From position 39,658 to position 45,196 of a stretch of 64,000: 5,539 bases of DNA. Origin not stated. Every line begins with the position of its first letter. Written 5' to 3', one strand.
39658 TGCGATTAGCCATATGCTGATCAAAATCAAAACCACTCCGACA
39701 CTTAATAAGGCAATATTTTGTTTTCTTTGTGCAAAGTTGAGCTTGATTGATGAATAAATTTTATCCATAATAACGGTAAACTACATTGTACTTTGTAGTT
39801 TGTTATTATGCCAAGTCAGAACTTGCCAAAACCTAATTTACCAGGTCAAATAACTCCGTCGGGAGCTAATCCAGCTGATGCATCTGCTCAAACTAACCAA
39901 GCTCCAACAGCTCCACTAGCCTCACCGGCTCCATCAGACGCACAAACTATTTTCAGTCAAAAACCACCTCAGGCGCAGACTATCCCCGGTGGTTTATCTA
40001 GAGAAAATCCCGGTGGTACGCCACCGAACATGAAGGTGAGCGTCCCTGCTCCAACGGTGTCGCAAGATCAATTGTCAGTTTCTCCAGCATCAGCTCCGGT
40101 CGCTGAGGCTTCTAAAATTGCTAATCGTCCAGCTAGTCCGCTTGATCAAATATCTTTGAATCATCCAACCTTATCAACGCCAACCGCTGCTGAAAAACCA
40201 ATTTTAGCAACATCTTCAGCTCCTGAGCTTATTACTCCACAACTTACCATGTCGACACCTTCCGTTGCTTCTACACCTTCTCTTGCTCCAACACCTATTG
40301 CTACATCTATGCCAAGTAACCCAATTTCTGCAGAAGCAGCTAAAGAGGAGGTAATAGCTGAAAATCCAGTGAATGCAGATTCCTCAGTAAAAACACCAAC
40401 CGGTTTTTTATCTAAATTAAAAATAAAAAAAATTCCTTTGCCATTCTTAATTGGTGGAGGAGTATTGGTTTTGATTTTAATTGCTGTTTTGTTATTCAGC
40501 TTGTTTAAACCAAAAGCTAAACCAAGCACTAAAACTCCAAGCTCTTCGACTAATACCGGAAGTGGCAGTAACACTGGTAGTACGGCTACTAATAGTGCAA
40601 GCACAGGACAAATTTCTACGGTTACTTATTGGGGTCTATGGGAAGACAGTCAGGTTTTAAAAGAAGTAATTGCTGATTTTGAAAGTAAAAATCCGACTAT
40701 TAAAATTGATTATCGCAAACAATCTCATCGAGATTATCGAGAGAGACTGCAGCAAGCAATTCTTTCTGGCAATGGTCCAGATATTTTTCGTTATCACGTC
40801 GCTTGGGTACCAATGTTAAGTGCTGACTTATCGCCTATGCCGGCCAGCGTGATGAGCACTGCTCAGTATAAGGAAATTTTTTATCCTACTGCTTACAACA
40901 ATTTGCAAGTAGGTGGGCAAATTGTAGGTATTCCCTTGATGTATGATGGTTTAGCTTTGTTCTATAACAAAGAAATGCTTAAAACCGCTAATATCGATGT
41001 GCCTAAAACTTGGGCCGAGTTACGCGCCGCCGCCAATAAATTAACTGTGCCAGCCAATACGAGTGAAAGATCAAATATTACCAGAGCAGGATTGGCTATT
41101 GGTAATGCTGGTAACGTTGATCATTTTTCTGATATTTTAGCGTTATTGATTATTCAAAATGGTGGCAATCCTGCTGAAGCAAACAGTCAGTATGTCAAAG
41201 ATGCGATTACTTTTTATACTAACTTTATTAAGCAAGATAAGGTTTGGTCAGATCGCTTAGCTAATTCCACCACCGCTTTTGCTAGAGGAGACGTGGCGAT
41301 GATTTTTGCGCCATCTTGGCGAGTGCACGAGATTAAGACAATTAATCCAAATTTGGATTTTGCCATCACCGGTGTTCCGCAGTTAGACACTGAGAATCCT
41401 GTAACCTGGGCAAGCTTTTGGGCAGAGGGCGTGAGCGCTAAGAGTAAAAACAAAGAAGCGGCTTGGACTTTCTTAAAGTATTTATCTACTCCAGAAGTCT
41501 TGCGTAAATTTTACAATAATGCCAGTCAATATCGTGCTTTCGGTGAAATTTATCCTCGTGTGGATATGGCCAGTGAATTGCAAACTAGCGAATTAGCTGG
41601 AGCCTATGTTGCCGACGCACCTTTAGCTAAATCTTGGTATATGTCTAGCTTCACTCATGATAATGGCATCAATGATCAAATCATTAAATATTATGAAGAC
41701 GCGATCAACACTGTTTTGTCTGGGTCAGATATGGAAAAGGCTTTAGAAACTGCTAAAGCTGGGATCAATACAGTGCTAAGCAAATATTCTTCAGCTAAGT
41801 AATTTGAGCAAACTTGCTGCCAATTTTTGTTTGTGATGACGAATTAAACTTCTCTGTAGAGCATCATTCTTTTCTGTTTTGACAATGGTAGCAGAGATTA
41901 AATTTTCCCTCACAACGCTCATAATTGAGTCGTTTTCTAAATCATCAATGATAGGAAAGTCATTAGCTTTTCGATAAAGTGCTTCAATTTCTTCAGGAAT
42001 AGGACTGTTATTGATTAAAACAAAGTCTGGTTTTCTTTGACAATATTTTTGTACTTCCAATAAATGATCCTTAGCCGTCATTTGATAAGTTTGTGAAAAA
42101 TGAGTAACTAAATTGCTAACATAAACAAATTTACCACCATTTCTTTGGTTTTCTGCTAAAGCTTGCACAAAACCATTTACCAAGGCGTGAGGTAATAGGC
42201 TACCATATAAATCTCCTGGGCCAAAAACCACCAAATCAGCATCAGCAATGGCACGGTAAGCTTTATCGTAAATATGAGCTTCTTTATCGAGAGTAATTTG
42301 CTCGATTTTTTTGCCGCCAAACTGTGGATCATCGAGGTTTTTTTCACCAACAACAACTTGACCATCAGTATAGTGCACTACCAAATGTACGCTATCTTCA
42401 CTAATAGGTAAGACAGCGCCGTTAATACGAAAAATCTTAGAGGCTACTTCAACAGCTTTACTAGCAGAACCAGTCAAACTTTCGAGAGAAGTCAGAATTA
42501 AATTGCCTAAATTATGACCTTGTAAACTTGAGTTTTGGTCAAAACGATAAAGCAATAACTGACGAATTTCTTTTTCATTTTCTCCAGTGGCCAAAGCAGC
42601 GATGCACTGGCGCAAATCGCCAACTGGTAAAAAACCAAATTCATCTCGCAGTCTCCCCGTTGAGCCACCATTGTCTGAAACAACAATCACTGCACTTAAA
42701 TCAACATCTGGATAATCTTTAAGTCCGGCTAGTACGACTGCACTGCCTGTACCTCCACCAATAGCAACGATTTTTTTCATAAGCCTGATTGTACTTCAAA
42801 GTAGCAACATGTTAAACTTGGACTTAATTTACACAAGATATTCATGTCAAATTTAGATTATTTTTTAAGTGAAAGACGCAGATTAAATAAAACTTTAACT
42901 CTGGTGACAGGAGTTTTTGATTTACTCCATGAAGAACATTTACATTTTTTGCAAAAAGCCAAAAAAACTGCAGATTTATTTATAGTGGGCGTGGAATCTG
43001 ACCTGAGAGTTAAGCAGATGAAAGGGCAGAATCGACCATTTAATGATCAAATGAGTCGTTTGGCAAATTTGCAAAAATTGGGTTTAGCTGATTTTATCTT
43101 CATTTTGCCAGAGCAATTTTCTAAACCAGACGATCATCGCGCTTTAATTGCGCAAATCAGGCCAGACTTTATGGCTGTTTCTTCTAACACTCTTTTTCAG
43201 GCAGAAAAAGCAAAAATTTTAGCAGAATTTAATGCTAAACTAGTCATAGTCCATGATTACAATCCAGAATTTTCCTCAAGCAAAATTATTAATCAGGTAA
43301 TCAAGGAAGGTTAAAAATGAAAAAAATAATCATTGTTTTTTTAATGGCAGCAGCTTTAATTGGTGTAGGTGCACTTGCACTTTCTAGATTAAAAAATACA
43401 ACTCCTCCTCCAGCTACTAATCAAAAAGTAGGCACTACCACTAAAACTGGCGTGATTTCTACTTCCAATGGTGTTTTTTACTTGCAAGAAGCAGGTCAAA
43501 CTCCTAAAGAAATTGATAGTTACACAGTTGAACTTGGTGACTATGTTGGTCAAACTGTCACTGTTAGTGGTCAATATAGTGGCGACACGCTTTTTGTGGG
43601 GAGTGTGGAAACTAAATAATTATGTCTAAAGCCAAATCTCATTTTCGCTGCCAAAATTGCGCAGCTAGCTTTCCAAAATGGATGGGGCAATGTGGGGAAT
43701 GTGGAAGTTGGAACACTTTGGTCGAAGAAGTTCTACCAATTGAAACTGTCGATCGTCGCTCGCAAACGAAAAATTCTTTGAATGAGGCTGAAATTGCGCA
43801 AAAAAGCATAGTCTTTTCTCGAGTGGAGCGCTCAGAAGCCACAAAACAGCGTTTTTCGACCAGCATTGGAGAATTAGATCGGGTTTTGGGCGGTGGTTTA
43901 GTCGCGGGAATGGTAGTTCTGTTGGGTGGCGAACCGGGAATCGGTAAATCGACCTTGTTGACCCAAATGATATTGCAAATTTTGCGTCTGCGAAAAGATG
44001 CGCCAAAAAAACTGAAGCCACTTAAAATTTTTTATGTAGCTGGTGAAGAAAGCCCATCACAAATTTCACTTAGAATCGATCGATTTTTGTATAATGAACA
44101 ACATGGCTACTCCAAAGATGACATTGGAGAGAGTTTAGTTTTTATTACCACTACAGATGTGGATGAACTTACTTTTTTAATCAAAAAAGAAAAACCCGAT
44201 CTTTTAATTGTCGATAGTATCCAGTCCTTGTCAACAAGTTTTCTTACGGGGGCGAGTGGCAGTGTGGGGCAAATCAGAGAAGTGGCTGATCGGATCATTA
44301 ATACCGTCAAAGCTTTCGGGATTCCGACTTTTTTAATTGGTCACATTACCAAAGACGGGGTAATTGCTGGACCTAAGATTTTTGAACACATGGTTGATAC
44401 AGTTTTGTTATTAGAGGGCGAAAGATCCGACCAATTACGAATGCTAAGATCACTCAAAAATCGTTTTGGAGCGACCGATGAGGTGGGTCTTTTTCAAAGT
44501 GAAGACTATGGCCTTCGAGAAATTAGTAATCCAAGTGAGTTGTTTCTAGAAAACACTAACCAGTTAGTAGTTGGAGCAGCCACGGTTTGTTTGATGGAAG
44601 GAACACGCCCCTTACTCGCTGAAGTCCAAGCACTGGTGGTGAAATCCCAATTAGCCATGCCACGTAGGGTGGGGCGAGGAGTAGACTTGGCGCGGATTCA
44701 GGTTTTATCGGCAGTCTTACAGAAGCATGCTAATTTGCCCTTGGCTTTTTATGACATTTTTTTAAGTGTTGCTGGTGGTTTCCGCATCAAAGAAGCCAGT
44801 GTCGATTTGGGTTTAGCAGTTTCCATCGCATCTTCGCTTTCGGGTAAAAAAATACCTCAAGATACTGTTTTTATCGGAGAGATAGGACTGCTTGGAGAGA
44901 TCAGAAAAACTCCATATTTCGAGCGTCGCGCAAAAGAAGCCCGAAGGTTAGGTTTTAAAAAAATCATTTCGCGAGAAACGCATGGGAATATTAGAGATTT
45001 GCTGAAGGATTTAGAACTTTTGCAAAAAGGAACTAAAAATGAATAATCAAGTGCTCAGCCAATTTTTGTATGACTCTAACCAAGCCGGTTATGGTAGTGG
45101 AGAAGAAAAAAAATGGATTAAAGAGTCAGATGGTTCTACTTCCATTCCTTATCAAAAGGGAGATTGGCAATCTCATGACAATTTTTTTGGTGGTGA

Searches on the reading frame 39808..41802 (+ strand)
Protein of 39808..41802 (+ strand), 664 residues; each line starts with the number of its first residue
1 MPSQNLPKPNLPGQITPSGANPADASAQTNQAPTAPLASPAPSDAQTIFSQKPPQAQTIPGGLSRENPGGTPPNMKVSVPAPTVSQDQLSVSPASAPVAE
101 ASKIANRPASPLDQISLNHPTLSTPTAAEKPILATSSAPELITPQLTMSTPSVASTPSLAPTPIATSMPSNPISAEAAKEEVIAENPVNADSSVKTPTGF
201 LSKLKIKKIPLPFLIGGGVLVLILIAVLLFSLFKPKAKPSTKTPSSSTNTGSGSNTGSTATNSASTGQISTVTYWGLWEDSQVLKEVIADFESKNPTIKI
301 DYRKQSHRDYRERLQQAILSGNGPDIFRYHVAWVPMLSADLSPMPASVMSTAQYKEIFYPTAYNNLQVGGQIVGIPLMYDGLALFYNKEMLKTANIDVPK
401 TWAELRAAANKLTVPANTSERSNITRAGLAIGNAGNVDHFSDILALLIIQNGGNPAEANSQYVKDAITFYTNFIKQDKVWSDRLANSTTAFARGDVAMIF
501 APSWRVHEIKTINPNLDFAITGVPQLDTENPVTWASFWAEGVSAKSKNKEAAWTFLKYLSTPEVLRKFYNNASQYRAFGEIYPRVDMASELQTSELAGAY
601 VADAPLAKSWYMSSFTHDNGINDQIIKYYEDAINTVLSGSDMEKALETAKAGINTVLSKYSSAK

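Call 85: search_protein_families(library=pfam, proteins=[window:39808-41802:+], max_evalue=0.0001)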
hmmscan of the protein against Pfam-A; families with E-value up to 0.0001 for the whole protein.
window:39808-41802:+ (664 aa): 2 families
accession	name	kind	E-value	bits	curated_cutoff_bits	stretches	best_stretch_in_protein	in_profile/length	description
PF13416.11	SBP_bac_8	-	1.5e-33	117.2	27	1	287-576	2-259/279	Bacterial extracellular solute-binding protein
PF01547.30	SBP_bac_1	-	1.3e-32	114.4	26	1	281-563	7-304/307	Bacterial extracellular solute-binding protein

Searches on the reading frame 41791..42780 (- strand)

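Call 85: search_protein_families(library=pfam, proteins=[window:41791-42780:-], max_evalue=0.0001)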
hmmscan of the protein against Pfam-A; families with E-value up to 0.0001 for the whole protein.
window:41791-42780:- (329 aa): 1 family
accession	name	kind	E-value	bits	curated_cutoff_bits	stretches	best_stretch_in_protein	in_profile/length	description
PF01933.23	CofD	-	7.4e-75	252.3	30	1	4-290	1-285/290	2-phospho-L-lactate transferase CofD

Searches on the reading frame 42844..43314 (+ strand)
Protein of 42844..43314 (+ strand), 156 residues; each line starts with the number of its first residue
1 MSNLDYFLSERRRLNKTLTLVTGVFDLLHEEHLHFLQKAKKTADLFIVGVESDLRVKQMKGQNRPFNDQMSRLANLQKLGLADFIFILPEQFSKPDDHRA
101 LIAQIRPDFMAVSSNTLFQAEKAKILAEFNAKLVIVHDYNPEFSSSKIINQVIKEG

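Call 87: search_protein_families(library=pfam, proteins=[window:42844-43314:+], max_evalue=0.0001)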
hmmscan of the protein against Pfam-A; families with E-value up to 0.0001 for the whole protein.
window:42844-43314:+ (156 aa): 1 family
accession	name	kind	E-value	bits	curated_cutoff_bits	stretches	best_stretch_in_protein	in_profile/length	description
PF01467.32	CTP_transf_like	-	3.1e-11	44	21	1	21-149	2-131/133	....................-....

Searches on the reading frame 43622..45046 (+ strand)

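Call 85: search_protein_families(library=pfam, proteins=[window:43622-45046:+], max_evalue=0.0001)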
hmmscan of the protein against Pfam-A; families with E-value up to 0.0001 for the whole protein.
window:43622-45046:+ (474 aa): 4 families
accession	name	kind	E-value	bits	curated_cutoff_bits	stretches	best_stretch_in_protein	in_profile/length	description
PF13481.12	AAA_25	-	3.6e-15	56.5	27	1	76-246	13-194/195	AAA domain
PF06745.19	ATPase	-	3.1e-11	43.5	26.6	1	79-278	2-200/231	KaiC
PF18073.7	Zn_ribbon_LapB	-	1.2e-10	41.3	25.7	1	8-35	1-28/28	Rubredoxin metal binding domain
PF13541.12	ChlI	-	2.8e-08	34.1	27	1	359-449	27-116/121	Subunit ChlI of Mg-chelatase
